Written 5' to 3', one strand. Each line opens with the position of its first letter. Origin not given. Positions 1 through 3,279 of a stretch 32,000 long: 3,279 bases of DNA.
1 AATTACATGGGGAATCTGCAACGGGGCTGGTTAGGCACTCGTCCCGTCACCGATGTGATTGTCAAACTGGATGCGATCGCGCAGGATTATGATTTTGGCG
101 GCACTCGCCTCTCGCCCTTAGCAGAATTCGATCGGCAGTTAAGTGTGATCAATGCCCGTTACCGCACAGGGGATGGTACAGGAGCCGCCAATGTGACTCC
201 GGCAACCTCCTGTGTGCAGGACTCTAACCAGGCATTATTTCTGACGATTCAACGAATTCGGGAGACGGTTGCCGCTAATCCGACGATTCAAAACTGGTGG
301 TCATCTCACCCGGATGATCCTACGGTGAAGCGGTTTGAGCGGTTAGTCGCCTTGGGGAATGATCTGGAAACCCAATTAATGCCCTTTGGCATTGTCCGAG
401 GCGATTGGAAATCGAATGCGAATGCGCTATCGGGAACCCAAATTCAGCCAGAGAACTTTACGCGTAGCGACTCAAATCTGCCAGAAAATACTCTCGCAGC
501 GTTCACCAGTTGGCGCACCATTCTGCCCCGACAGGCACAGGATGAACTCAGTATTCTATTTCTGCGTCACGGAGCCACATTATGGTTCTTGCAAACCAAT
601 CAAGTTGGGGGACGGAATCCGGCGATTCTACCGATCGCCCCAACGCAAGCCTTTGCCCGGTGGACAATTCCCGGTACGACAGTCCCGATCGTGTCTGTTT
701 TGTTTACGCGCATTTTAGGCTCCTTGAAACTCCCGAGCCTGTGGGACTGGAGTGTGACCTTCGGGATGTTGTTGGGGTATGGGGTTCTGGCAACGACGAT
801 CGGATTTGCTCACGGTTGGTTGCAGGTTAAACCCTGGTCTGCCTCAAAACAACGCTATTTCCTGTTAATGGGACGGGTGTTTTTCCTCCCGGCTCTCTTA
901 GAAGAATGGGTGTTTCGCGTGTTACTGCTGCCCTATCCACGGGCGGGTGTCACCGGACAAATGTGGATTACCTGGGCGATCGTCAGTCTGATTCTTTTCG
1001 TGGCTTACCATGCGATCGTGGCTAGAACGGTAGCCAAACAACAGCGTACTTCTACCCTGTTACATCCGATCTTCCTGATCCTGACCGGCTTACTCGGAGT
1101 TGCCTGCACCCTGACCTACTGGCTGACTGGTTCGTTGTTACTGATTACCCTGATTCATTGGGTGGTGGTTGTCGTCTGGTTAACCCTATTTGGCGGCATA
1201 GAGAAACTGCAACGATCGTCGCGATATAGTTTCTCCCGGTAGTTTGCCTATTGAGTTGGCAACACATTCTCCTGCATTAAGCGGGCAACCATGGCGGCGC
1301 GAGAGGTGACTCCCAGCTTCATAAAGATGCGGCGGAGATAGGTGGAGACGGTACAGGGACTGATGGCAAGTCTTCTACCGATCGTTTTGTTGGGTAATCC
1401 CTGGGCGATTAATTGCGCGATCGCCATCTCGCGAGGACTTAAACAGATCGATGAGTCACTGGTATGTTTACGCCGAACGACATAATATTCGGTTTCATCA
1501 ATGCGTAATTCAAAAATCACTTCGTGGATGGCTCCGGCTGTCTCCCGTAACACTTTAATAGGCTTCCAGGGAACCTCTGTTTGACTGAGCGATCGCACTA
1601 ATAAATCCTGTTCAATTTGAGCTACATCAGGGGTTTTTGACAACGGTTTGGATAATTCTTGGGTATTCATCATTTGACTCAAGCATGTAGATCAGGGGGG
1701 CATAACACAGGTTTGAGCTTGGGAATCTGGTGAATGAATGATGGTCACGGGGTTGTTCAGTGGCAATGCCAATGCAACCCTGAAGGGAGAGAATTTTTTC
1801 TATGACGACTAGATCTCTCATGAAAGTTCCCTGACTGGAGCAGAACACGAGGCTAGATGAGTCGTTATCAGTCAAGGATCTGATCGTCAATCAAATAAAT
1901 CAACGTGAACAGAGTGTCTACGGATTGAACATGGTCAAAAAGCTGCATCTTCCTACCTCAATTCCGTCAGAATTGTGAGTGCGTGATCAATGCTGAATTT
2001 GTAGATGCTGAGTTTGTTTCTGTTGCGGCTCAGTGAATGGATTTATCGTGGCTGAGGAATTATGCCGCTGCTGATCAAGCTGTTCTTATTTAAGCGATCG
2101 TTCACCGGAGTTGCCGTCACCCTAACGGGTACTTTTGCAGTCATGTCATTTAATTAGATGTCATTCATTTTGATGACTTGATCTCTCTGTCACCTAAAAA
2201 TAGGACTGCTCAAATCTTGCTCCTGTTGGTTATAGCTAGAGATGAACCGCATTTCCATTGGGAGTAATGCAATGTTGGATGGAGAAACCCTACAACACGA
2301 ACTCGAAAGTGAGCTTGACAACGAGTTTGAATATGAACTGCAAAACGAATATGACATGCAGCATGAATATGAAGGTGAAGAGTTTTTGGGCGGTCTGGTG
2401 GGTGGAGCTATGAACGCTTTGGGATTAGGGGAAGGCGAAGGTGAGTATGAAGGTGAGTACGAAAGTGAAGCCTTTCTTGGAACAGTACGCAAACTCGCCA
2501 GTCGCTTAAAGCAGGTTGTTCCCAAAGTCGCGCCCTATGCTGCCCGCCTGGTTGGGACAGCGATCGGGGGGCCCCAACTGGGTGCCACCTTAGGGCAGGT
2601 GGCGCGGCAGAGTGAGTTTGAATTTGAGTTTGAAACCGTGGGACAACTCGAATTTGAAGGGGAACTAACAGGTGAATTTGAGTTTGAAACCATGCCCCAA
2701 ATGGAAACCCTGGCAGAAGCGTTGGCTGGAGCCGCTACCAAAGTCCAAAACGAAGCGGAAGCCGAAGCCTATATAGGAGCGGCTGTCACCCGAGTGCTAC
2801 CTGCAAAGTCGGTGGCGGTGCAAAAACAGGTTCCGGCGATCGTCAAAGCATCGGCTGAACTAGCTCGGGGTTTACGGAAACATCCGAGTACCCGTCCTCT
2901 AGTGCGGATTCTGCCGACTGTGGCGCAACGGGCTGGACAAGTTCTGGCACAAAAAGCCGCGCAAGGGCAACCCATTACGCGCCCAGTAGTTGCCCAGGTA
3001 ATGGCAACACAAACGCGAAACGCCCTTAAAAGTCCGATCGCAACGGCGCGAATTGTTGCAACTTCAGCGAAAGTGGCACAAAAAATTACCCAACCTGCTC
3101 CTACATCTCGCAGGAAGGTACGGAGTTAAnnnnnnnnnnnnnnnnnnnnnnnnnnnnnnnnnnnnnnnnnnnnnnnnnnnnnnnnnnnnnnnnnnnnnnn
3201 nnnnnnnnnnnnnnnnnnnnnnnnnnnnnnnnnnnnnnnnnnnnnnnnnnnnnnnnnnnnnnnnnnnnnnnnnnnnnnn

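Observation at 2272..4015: Tandem paralogs built from anionic (E-aromatic-E)n tracts alternating with F/Y-[LI]-[GP]-initiated hydrophobic/cationic segments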

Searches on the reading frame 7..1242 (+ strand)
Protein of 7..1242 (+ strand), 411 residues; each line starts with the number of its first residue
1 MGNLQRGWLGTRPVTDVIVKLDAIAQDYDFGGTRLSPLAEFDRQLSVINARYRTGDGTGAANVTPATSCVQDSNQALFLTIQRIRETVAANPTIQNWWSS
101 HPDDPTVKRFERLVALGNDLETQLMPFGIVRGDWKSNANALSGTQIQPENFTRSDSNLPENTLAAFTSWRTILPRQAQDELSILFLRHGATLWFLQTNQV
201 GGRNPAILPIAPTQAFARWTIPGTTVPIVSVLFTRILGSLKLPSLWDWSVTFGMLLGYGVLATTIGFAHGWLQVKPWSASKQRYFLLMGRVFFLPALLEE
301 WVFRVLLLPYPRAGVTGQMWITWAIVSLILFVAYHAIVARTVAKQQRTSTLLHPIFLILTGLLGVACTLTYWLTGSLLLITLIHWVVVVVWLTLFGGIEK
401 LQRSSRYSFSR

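Call 4: search_protein_families(library=pfam, proteins=[window:7-1242:+], max_evalue=0.1)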
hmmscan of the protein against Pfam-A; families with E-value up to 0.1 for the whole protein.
window:7-1242:+ (411 aa): 1 family
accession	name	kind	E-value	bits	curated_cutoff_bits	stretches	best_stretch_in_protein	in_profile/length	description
PF02517.21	Rce1-like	-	1.8e-10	41.4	22.4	1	284-387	4-90/93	Type II CAAX prenyl endopeptidase Rce1-like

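Call 5: search_protein_families(library=ncbifam, proteins=[window:7-1242:+], max_evalue=0.1)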
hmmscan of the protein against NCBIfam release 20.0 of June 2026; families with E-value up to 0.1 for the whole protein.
window:7-1242:+ (411 aa): 1 family
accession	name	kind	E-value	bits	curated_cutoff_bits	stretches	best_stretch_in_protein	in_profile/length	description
NF041647.1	ABC_perm_CPBP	equivalog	0.016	13.9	435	1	280-386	538-625/636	ABC transporter permease subunit/CPBP intramembrane protease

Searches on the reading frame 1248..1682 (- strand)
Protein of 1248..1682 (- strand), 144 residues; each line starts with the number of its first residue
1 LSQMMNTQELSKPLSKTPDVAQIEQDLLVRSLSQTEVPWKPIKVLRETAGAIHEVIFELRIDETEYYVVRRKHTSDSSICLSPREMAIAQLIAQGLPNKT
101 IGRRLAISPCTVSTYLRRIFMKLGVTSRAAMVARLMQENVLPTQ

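Call 4: search_protein_families(library=pfam, proteins=[window:1248-1682:-], max_evalue=0.1)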
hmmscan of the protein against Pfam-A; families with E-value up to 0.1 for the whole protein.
window:1248-1682:- (144 aa): 6 families
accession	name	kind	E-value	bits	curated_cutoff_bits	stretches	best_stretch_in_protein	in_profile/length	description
PF00196.25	GerE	-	6.8e-18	64.5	23.5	1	81-132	3-54/57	Bacterial regulatory proteins, luxR family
PF13936.12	HTH_38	-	2.6e-05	24.3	27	1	87-118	12-43/44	Helix-turn-helix domain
PF13384.12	HTH_23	-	0.00014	22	24.6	1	86-118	8-40/50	Homeodomain-like domain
PF08281.18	Sigma70_r4_2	-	0.023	14.8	25.7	1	93-123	24-54/54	Sigma-70, region 4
PF04545.22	Sigma70_r4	-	0.048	13.6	24.1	0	81-123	5-48/50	Sigma-70, region 4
PF13518.12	HTH_28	-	0.082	13.5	25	0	88-118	5-35/52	Helix-turn-helix domain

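Call 5: search_protein_families(library=ncbifam, proteins=[window:1248-1682:-], max_evalue=0.1)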
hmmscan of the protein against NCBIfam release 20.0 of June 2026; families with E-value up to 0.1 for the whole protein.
window:1248-1682:- (144 aa): 27 families (the best 25 are shown)
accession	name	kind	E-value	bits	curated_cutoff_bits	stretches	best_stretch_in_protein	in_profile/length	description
NF007935.0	PRK10651.1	equivalog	1.2e-10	41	250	1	72-138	147-213/216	two-component system response regulator NarL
TIGR03020.2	EpsA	equivalog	2.4e-10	40.5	170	1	73-137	183-247/247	XrtB/PEP-CTERM-associated transcriptional regulator EpsA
NF041232.1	BagY_FevT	exception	3.1e-10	39.5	700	1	80-139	296-355/367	LuxR family transcriptional regulator BagY/FevT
NF047785.1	respo_reg_MadR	equivalog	3.4e-10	39.6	300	1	71-133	138-201/209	MadR family response regulator transcription factor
NF052366.1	photon_PedR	equivalog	5.5e-09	36.1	120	1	81-137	3-59/74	photosynthetic electron transport-dependent transcriptional regulator PedR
NF038181.1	reg_ATPase_IniR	equivalog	1.3e-08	33.7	750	1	73-135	759-821/827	isoniazid response ATPase/transcriptional regulator IniR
NF052445.1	RespRegMctR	equivalog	1.5e-08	34.3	300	1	72-136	136-200/205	two-component system response regulator MctR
NF007708.0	PRK10403.1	equivalog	2.7e-08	33.5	343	1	49-137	122-210/215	nitrate/nitrite response regulator protein NarP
NF007403.0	PRK09935.1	equivalog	3e-07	30.3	271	1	66-130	133-199/210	fimbria biosynthesis transcriptional regulator FimZ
NF040749.1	tetrathio_RR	equivalog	5.2e-07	29.6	290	1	69-136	122-189/191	tetrathionate respiration response regulator TtrR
NF003420.0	PRK04841.1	equivalog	5.9e-07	27.9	537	1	80-133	838-891/903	HTH-type transcriptional regulator MalT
NF006900.1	PRK09390.1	equivalog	7.2e-07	28.9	255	1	80-134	142-196/203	response regulator FixJ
NF041830.1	RR_TF_ErdR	exception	2.1e-06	27.6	390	1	70-137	140-207/213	response regulator transcription factor ErdR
TIGR03541.1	reg_near_HchA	equivalog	4.5e-06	26.3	215.6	1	71-138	159-229/232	PA1136 family autoinducer-binding transcriptional regulator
NF007018.1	PRK09483.1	equivalog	6e-06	26.1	280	1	77-128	145-196/217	UvrY/SirA/GacA family response regulator transcription factor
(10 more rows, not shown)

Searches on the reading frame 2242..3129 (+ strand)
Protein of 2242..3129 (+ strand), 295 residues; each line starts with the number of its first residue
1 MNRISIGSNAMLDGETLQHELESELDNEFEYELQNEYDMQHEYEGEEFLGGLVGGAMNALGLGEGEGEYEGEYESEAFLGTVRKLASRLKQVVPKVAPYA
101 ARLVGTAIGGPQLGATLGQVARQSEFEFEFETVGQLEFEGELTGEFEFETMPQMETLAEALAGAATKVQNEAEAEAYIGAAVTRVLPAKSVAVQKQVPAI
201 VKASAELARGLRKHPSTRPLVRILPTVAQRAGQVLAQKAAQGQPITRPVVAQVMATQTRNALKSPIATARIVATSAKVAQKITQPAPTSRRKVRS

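Call 4: search_protein_families(library=pfam, proteins=[window:2242-3129:+], max_evalue=0.1)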
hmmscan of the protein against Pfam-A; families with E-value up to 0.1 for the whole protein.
window:2242-3129:+ (295 aa): 0 families

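Call 5: search_protein_families(library=ncbifam, proteins=[window:2242-3129:+], max_evalue=0.1)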
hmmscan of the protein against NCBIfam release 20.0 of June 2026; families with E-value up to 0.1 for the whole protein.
window:2242-3129:+ (295 aa): 0 families

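Call 36: search_protein_families(library=padloc, proteins=[window:2272-3129:+], max_evalue=0.01)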
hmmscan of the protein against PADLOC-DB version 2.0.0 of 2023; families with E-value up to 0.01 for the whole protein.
window:2272-3129:+ (285 aa): 0 families

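Call 37: search_protein_families(library=phrogs, proteins=[window:2272-3129:+], max_evalue=0.01)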
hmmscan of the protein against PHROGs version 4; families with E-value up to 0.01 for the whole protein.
window:2272-3129:+ (285 aa): 0 families
